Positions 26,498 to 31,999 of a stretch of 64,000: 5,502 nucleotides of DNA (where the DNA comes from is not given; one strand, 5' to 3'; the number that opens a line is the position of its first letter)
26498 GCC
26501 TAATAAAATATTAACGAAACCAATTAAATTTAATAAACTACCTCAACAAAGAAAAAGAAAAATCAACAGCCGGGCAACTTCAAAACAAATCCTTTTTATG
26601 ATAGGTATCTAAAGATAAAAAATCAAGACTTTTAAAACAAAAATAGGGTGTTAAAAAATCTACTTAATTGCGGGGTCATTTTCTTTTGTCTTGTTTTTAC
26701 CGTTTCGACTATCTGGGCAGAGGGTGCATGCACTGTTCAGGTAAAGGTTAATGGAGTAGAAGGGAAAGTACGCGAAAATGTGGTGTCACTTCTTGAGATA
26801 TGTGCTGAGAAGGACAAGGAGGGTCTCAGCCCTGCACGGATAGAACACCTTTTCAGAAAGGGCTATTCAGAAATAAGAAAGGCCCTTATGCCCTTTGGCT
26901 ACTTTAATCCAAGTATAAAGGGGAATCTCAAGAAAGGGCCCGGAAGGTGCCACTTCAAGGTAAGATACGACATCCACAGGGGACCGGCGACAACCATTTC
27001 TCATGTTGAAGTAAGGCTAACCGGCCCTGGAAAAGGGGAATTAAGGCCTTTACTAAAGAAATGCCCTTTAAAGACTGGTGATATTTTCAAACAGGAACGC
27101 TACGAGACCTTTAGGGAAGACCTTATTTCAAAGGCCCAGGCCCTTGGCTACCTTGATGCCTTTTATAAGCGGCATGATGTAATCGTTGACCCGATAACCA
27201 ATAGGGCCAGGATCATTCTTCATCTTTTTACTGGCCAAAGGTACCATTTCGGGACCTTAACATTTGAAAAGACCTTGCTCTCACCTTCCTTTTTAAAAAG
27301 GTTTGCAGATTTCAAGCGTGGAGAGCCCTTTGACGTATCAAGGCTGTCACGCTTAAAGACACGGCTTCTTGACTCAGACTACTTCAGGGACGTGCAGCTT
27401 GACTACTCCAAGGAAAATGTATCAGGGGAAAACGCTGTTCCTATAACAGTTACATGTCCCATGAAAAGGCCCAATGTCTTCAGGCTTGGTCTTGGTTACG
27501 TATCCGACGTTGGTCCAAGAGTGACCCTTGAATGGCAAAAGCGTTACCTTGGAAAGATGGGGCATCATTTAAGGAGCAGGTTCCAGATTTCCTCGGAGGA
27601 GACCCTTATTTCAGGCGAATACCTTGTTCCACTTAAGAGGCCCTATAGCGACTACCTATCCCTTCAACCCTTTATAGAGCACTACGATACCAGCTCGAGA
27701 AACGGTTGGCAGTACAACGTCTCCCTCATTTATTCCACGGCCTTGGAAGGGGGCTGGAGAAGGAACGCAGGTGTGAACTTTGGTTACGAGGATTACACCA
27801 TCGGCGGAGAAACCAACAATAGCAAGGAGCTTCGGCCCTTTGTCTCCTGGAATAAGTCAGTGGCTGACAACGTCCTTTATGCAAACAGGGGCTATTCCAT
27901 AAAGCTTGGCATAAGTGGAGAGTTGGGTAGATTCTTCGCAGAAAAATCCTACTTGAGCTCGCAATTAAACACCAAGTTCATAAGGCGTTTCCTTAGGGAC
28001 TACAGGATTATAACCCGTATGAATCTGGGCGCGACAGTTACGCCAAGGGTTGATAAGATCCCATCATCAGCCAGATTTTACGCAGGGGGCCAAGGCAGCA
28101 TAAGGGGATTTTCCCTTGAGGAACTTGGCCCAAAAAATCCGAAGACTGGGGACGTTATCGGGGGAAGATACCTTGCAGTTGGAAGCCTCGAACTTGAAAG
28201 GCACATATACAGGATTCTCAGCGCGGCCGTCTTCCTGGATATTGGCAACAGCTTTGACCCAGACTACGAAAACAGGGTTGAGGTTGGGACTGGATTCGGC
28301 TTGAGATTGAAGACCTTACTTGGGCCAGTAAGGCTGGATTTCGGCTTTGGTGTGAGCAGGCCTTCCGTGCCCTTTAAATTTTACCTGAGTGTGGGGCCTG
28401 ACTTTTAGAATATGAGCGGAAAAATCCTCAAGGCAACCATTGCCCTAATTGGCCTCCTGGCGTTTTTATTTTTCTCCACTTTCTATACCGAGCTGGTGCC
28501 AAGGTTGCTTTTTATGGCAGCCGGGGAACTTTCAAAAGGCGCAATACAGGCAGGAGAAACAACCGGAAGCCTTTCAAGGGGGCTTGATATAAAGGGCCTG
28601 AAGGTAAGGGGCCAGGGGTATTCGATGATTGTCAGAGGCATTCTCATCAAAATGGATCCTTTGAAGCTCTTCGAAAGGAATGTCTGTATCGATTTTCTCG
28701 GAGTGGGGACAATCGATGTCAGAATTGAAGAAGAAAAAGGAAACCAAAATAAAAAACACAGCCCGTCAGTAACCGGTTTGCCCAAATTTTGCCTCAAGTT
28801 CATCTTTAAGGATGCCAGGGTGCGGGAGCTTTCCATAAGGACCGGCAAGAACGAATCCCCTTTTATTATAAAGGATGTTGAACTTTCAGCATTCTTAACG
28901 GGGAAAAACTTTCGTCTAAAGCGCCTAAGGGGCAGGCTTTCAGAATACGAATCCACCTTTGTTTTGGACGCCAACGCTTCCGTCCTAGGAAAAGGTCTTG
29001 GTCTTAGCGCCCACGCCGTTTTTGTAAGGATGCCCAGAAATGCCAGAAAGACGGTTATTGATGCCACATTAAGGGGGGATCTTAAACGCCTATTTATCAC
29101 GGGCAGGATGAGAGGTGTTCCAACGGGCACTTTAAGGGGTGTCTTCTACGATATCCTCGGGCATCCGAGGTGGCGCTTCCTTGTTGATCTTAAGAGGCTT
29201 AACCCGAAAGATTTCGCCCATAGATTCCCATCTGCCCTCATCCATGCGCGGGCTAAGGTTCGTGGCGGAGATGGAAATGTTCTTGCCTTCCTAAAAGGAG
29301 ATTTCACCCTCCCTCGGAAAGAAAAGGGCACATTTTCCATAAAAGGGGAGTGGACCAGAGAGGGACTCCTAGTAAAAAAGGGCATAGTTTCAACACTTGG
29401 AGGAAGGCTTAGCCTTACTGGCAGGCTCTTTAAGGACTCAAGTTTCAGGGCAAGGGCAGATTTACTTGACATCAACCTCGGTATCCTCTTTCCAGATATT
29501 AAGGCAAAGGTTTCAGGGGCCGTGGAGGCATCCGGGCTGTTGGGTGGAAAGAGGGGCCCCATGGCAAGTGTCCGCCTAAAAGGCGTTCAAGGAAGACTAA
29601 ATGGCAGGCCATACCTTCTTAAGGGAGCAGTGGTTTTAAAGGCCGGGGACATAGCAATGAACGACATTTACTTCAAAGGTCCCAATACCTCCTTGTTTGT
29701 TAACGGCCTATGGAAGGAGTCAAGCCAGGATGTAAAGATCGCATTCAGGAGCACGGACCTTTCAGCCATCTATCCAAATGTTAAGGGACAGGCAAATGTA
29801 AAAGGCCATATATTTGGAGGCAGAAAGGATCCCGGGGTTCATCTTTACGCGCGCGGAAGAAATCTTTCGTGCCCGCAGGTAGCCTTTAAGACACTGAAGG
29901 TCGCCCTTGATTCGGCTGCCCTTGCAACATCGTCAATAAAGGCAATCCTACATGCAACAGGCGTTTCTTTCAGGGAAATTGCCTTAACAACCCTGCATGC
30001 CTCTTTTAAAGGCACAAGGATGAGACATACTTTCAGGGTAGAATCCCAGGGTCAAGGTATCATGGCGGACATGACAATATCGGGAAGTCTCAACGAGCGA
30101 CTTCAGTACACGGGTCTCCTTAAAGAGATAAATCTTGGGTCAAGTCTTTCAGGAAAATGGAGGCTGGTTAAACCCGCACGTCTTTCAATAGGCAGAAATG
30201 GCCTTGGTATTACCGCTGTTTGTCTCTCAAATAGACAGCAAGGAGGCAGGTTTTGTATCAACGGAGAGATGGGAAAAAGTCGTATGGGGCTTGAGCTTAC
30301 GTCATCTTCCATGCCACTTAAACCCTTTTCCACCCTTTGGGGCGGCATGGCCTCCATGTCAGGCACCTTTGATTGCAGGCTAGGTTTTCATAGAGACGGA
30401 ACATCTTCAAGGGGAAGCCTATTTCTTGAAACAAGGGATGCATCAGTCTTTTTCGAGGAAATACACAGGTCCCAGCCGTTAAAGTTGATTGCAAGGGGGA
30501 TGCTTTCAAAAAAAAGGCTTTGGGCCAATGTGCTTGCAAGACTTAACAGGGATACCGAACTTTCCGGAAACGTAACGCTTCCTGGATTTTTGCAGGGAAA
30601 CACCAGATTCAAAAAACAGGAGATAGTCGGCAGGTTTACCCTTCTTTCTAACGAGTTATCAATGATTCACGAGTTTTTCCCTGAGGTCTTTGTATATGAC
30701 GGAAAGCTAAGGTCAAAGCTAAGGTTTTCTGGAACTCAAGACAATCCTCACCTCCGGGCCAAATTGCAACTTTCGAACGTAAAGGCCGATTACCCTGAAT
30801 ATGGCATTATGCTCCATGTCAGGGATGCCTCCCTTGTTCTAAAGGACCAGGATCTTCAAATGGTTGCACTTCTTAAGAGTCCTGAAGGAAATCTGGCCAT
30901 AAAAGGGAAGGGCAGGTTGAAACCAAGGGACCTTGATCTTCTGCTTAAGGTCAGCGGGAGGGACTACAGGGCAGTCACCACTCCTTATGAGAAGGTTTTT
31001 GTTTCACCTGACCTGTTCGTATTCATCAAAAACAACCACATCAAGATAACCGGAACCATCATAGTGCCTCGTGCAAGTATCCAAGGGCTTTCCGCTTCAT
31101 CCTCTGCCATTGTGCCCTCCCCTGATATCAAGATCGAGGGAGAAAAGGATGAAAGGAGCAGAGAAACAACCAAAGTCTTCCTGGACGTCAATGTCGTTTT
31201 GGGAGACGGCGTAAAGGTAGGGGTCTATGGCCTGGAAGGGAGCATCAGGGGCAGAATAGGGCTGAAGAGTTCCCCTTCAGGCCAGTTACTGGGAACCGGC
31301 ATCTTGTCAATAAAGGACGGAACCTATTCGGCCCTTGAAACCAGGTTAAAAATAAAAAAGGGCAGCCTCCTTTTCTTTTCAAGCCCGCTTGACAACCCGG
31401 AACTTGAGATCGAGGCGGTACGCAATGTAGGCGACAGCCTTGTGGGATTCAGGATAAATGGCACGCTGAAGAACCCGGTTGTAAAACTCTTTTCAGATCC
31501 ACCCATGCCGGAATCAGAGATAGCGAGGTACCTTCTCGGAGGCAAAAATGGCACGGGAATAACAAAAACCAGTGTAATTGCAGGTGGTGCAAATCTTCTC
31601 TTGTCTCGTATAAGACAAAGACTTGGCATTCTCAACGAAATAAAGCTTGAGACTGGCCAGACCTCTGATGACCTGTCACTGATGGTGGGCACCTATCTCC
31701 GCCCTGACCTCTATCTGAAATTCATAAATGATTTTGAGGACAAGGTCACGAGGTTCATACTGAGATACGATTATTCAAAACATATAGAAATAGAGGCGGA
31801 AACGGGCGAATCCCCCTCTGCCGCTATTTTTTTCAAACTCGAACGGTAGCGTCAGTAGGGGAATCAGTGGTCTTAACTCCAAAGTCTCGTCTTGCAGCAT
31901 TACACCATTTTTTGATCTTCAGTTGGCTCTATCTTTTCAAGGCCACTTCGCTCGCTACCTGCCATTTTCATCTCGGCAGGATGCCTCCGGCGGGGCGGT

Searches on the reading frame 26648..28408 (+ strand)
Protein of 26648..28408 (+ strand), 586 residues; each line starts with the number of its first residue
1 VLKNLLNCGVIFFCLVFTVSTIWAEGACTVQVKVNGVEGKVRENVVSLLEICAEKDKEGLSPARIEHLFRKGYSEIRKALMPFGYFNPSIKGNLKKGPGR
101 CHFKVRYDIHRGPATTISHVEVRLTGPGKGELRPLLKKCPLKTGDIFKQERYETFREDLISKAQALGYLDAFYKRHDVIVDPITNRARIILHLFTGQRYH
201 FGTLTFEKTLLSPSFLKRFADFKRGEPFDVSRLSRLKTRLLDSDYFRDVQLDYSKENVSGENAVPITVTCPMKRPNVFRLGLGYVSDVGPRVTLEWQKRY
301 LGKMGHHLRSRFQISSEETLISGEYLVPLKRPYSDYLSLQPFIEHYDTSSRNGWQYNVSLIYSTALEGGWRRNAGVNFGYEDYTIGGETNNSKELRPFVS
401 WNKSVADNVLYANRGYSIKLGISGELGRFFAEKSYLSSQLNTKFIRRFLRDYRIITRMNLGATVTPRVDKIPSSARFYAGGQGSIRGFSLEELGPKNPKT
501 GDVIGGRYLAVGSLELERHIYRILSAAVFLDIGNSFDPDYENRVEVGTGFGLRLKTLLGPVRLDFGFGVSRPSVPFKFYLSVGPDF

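Call 27: search_protein_families(library=pfam, proteins=[window:26648-28408:+], max_evalue=0.001)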
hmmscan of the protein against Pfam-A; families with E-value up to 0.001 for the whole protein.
window:26648-28408:+ (586 aa): 3 families
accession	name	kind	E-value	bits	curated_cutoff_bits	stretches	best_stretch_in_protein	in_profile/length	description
PF01103.29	Omp85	-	6.7e-26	92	24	1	354-586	68-325/325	Omp85 superfamily domain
PF17243.7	POTRA_TamA_1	-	4.4e-13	49.6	26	1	31-109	1-72/74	POTRA domain TamA domain 1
PF07244.20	POTRA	-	1.2e-10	42.3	21.3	0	201-268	3-74/79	Surface antigen variable number repeat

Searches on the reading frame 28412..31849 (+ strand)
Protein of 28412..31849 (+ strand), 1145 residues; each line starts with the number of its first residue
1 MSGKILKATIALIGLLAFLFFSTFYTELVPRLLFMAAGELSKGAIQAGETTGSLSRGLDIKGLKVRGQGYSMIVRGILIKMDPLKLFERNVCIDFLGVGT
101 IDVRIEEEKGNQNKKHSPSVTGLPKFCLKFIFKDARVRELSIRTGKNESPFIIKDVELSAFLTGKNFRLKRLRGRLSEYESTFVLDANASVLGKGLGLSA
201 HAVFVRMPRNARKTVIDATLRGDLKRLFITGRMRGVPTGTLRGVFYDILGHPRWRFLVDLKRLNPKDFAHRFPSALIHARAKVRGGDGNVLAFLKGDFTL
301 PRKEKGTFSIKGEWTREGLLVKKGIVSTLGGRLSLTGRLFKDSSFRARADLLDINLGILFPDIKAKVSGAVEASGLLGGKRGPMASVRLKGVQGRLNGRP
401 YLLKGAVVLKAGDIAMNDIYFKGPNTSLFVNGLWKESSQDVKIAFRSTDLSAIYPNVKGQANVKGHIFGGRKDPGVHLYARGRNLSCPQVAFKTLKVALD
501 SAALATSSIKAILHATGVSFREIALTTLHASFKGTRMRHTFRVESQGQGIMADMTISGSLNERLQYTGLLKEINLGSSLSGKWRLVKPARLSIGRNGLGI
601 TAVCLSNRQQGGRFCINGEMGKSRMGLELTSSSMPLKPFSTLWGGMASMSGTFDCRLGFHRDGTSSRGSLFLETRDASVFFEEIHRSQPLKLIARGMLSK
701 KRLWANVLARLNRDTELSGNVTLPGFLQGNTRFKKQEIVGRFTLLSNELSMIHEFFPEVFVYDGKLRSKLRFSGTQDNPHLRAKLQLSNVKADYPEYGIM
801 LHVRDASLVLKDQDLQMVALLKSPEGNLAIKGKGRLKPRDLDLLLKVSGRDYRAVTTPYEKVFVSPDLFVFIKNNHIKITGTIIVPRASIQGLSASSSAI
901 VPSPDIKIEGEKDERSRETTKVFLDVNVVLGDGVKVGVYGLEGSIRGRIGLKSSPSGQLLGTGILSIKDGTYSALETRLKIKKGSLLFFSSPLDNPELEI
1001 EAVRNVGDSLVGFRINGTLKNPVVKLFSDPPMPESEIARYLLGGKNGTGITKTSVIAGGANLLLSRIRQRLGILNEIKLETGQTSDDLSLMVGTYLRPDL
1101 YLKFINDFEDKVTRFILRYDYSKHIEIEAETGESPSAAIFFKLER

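Call 27: search_protein_families(library=pfam, proteins=[window:28412-31849:+], max_evalue=0.001)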
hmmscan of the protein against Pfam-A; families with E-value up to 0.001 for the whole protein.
window:28412-31849:+ (1145 aa): 1 family
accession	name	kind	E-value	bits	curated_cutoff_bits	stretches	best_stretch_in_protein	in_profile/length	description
PF04357.19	TamB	-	6.7e-43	147.8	22.4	1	827-1144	12-380/381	TamB, inner membrane protein subunit of TAM complex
